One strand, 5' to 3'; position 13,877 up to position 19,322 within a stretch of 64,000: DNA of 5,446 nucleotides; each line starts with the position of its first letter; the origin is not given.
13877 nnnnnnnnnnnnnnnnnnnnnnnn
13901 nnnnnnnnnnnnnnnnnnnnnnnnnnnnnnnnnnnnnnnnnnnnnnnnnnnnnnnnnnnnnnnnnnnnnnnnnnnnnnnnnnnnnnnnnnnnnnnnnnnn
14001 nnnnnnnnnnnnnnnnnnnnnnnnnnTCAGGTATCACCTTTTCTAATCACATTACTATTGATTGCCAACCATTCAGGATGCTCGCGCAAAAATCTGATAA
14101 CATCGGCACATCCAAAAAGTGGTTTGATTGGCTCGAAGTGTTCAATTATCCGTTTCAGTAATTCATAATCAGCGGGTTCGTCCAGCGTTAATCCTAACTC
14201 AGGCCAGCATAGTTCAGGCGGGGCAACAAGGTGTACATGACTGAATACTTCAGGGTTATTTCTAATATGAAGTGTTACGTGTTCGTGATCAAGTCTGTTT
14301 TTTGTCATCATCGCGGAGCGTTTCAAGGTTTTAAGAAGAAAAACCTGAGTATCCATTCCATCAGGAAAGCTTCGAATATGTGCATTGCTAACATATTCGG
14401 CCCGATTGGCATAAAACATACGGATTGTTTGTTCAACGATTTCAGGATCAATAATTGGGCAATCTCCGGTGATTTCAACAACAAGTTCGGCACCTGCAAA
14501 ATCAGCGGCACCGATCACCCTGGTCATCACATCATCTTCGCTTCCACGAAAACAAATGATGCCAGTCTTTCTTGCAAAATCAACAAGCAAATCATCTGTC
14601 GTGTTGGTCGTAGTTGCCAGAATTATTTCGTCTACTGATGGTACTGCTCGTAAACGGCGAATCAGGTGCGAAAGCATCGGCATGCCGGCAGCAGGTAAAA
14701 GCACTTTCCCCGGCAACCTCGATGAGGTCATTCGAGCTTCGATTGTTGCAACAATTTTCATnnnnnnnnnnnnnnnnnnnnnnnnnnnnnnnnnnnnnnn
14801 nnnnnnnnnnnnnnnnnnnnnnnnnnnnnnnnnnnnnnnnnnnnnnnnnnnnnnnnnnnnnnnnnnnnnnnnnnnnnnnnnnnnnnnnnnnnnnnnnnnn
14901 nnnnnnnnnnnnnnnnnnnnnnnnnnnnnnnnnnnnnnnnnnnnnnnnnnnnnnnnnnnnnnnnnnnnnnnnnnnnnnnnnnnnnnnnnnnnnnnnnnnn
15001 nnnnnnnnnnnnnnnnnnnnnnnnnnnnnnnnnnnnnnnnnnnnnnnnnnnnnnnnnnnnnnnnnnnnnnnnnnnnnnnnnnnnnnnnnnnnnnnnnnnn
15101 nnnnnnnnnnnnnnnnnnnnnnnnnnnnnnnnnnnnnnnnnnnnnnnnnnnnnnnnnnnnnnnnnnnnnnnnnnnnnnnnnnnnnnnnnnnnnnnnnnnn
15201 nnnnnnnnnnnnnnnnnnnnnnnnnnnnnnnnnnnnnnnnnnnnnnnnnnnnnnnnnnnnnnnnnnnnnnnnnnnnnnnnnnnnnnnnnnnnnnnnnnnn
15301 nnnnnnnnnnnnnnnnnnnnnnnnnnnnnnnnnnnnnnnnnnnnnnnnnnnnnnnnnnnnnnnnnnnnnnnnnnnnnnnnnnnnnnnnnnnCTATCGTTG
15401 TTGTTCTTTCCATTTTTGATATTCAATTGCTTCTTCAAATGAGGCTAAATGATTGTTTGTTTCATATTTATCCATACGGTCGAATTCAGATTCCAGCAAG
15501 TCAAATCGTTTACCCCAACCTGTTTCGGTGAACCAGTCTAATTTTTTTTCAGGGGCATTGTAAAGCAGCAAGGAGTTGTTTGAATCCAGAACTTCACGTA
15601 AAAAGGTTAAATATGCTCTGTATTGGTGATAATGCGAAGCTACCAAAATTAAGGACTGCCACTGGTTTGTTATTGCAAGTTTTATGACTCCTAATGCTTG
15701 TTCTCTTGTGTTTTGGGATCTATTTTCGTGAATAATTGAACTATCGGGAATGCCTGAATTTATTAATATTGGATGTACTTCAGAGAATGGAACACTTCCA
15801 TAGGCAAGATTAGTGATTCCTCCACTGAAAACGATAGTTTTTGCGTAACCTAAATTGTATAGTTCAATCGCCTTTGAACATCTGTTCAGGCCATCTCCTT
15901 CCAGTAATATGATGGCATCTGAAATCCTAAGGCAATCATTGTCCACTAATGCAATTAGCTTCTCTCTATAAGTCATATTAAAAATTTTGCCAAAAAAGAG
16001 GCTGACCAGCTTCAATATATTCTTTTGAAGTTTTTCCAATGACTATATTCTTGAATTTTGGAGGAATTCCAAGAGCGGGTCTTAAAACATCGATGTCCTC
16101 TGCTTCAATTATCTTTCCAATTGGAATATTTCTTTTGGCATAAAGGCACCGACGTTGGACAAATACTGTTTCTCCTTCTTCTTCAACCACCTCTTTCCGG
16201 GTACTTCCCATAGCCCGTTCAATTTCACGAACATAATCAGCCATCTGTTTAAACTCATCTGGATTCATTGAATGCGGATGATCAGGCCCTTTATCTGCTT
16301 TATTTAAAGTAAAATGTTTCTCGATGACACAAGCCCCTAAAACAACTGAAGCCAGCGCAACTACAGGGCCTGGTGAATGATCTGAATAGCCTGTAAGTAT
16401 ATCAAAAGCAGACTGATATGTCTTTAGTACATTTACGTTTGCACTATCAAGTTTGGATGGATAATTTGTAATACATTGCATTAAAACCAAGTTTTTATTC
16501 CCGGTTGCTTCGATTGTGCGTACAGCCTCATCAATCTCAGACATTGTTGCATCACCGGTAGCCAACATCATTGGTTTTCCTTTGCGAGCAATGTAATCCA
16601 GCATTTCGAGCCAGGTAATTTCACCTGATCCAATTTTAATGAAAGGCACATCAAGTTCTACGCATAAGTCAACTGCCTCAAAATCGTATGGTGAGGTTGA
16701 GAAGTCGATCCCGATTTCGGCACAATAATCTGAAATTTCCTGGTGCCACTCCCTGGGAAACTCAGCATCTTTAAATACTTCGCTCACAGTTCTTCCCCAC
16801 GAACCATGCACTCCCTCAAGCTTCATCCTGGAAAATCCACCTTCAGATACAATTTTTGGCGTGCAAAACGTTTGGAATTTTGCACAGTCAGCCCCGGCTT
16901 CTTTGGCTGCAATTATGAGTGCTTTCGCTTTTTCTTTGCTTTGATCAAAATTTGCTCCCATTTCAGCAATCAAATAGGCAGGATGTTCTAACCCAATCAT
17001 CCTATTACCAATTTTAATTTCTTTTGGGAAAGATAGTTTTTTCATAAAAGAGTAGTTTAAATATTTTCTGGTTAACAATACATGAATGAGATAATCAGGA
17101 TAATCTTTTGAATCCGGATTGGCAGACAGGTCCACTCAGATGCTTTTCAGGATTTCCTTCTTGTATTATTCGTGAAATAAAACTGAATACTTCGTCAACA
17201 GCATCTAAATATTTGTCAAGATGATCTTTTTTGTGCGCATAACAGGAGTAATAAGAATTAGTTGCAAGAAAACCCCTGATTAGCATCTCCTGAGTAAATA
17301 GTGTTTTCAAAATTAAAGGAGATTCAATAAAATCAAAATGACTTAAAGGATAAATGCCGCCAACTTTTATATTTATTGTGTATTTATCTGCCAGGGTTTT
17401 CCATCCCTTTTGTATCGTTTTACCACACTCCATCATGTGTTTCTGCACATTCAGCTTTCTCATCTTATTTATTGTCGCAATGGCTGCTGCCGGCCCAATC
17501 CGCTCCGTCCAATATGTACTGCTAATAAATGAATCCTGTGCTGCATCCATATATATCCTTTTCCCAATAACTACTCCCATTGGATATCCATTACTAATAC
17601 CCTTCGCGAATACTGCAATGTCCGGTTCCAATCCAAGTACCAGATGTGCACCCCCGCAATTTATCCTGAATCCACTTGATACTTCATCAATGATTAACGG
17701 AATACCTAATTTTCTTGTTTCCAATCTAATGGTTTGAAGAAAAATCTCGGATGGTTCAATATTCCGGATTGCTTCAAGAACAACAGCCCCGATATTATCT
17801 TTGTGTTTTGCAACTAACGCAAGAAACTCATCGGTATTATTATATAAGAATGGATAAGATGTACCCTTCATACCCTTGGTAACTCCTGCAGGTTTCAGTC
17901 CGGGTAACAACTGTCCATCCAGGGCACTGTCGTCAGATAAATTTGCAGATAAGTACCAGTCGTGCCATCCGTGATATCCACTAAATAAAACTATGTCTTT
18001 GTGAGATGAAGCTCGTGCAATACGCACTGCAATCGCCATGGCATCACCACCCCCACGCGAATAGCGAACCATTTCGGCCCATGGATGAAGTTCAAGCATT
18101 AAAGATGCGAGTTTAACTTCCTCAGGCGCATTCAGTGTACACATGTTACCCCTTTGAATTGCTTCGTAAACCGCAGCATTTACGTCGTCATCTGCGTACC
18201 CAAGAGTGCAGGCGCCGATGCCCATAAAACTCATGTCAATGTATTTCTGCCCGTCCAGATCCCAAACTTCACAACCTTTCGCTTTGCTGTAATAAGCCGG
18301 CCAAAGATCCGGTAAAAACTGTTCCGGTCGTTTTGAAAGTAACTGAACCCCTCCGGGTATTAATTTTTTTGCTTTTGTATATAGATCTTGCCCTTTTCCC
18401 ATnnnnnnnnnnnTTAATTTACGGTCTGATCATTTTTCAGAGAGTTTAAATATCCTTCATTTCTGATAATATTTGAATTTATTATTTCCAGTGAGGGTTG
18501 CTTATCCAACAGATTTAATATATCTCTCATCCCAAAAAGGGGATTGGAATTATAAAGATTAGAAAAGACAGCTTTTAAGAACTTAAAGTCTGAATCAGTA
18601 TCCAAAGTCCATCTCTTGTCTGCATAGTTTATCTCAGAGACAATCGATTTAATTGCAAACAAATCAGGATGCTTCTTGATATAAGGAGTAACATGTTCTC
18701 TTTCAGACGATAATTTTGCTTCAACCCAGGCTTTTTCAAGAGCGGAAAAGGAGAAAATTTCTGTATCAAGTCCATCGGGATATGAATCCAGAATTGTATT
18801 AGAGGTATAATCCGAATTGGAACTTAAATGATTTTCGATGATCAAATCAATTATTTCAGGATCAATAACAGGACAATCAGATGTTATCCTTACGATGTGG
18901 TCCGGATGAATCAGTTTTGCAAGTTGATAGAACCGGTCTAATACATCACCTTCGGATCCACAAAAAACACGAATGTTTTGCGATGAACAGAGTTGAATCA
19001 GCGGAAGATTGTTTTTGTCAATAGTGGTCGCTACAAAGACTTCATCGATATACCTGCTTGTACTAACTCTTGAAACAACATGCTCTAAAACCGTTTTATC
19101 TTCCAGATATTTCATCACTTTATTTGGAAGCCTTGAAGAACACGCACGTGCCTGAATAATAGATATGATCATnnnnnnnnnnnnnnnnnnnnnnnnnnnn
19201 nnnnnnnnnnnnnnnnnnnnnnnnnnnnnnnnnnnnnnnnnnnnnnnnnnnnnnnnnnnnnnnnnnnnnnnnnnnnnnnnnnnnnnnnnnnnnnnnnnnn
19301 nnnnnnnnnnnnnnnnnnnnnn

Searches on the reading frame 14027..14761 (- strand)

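Call 16: search_protein_families(library=pfam, proteins=[window:14027-14761:-], max_evalue=0.00001)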
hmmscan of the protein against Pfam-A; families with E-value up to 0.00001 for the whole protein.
window:14027-14761:- (244 aa): 2 families
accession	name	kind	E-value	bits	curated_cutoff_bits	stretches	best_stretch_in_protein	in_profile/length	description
PF02348.25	CTP_transf_3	-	1.3e-26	94.3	22.6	1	6-175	3-171/217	Cytidylyltransferase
PF12804.13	NTP_transf_3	-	1.1e-07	32.6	27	1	18-124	15-119/160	MobA-like NTP transferase domain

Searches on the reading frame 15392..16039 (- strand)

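Call 16: search_protein_families(library=pfam, proteins=[window:15392-16039:-], max_evalue=0.00001)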
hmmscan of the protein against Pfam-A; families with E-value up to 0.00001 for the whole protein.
window:15392-16039:- (215 aa): 1 family
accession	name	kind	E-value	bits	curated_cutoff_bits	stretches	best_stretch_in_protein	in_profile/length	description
PF02698.23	DUF218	-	8.1e-17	61.8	27.6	1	41-149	1-103/133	DUF218 domain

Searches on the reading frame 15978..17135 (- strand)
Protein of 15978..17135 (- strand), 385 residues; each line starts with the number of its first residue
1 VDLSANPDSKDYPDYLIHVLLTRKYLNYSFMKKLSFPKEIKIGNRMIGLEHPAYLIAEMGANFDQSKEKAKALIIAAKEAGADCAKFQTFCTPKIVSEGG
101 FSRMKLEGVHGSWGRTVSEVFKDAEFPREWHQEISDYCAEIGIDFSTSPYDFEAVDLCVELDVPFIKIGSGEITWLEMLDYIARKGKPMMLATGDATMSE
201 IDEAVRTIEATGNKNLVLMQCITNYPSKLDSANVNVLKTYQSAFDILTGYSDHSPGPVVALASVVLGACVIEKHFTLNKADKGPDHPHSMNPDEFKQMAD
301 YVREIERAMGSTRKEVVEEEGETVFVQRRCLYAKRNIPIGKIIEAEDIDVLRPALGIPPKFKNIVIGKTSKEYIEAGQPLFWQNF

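Call 16: search_protein_families(library=pfam, proteins=[window:15978-17135:-], max_evalue=0.00001)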
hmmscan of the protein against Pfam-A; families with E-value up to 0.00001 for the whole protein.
window:15978-17135:- (385 aa): 2 families
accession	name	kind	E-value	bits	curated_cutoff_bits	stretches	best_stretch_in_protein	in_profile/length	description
PF03102.20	NeuB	-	4.8e-83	278.7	22.1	1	73-313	1-240/241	NeuB family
PF08666.17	SAF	-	1.3e-10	42.1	21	1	328-384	1-61/63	SAF domain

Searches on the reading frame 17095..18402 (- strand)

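Call 16: search_protein_families(library=pfam, proteins=[window:17095-18402:-], max_evalue=0.00001)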
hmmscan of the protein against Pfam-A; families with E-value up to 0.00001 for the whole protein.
window:17095-18402:- (435 aa): 1 family
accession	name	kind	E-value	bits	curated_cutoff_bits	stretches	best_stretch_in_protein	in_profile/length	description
PF00202.27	Aminotran_3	-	1.1e-36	126.9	30.5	1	36-344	11-336/403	Aminotransferase class-III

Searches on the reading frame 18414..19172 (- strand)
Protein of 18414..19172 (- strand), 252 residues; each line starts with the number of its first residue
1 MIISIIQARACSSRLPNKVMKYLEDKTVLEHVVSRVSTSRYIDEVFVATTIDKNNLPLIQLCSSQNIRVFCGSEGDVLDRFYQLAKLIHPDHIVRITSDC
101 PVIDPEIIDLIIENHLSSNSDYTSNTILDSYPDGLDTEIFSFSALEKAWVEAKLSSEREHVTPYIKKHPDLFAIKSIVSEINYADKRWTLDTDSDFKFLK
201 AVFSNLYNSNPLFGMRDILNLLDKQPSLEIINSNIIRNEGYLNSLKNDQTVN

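Call 16: search_protein_families(library=pfam, proteins=[window:18414-19172:-], max_evalue=0.00001)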
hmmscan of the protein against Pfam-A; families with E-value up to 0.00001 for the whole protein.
window:18414-19172:- (252 aa): 1 family
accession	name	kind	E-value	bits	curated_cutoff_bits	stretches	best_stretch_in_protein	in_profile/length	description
PF02348.25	CTP_transf_3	-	4e-31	109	22.6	1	3-200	1-203/217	Cytidylyltransferase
